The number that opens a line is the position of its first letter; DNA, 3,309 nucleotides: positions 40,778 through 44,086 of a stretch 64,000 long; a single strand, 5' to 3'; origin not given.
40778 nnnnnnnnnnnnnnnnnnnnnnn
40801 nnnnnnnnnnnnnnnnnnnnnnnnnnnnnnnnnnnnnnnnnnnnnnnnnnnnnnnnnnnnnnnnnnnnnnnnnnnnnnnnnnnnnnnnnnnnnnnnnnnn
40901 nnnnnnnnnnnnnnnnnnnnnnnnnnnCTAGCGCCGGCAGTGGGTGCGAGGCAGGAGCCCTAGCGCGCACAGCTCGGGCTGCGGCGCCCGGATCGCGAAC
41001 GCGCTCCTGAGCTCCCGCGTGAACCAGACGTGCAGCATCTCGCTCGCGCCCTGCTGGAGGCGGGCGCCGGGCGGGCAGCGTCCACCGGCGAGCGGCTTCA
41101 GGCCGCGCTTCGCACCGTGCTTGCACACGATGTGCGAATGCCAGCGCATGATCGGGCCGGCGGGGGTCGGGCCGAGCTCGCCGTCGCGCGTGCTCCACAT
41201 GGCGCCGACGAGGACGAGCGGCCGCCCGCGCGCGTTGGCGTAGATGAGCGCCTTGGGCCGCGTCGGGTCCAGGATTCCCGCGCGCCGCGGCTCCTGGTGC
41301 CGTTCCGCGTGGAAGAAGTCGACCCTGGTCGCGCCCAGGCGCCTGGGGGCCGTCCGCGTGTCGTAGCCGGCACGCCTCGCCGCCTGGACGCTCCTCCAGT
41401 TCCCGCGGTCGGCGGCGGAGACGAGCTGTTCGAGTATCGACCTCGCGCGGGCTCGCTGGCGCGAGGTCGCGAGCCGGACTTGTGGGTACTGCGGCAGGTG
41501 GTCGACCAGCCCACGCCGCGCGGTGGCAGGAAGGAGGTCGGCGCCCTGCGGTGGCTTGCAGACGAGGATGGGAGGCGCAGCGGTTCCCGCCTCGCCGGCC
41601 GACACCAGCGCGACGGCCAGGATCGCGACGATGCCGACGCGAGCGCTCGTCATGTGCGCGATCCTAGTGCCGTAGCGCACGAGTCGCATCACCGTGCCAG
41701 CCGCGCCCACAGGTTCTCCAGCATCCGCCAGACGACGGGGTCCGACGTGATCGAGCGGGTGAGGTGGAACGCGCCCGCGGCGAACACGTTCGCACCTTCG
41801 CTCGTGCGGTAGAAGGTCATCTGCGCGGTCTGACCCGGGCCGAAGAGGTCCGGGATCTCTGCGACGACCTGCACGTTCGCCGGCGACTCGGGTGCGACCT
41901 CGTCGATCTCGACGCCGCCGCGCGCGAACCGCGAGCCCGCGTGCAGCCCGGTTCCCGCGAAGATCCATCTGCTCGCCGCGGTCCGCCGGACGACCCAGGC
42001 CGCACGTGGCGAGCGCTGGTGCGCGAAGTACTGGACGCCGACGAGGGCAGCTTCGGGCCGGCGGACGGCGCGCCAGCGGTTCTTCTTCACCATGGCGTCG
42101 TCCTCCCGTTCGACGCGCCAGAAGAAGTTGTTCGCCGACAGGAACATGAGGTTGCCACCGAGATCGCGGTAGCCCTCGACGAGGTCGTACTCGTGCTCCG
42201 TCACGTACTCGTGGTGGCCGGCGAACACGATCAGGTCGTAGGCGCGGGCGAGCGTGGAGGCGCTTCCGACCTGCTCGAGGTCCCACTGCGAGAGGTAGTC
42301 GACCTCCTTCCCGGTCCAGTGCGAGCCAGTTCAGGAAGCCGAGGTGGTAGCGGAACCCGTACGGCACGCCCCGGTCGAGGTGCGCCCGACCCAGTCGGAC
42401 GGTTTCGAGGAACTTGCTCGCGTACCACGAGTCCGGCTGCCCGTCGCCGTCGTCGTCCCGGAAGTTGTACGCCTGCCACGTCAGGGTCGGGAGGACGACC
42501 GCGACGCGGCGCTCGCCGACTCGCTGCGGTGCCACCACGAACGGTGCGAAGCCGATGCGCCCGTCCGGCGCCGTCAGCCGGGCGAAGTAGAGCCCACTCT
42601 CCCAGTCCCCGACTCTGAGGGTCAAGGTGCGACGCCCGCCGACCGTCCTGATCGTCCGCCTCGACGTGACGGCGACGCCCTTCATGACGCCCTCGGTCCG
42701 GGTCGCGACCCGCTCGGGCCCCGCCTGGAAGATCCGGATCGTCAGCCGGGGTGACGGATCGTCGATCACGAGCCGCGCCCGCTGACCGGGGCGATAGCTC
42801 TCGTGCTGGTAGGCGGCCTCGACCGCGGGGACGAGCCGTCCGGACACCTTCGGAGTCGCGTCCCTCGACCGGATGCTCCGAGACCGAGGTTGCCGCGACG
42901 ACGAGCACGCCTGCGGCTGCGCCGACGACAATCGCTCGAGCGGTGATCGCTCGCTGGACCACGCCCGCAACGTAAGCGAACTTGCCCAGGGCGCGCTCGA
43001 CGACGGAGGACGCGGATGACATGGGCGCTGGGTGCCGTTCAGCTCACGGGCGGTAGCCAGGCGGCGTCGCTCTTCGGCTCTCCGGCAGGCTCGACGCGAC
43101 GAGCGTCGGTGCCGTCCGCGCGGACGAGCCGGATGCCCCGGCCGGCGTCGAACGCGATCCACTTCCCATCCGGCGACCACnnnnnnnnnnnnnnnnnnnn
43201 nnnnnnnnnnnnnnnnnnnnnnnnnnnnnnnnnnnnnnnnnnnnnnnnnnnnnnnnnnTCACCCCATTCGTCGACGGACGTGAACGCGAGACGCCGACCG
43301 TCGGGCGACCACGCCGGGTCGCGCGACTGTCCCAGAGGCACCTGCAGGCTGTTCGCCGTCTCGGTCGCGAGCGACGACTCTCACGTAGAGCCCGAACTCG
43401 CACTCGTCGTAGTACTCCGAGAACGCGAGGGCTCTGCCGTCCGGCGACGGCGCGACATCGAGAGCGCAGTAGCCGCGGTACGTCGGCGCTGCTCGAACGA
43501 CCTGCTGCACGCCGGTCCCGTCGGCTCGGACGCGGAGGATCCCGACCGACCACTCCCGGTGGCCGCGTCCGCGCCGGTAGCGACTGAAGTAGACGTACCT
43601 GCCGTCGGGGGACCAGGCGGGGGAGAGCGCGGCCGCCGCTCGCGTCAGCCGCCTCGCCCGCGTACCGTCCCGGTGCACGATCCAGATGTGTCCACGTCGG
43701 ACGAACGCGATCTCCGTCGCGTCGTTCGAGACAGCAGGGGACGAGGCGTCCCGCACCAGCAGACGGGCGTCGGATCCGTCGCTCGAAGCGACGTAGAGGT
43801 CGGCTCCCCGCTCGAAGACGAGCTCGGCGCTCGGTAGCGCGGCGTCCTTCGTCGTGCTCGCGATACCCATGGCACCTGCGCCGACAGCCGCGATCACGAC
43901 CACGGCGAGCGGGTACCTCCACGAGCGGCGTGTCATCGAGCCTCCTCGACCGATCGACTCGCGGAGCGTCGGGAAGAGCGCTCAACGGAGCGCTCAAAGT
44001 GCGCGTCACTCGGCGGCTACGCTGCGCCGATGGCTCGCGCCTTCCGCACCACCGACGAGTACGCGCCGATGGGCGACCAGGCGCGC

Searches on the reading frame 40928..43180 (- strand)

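Call 7: search_protein_families(library=pfam, proteins=[window:40928-43180:-], max_evalue=0.01)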
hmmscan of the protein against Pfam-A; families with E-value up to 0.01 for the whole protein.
window:40928-43180:- (750 aa): 1 family
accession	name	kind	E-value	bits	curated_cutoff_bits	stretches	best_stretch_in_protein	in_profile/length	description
PF20254.3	DMFA2_C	-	1e-11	45.3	27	1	183-240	46-104/374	N,N-dimethylformamidase beta subunit-like, C-terminal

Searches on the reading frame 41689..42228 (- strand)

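Call 15: search_protein_families(library=pfam, proteins=[window:41689-42228:-], max_evalue=0.01)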
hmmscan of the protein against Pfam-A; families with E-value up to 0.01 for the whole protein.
window:41689-42228:- (179 aa): 1 family
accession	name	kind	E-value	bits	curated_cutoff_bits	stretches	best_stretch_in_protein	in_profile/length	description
PF20254.3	DMFA2_C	-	5.9e-32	111.9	27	1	1-158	182-366/374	N,N-dimethylformamidase beta subunit-like, C-terminal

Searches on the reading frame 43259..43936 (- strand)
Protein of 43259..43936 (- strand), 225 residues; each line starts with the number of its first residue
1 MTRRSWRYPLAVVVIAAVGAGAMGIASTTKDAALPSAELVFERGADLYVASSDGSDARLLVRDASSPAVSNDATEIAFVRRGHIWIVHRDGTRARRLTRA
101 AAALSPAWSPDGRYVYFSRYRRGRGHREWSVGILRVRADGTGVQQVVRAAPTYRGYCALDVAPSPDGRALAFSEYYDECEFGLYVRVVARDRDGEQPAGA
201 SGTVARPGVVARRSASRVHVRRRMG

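Call 15: search_protein_families(library=pfam, proteins=[window:43259-43936:-], max_evalue=0.01)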
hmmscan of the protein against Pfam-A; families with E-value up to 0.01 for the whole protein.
window:43259-43936:- (225 aa): 1 family
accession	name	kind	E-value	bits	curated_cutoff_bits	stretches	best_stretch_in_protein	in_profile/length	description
PF07676.18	PD40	-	8.2e-11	42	20.9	1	104-124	12-33/38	WD40-like Beta Propeller Repeat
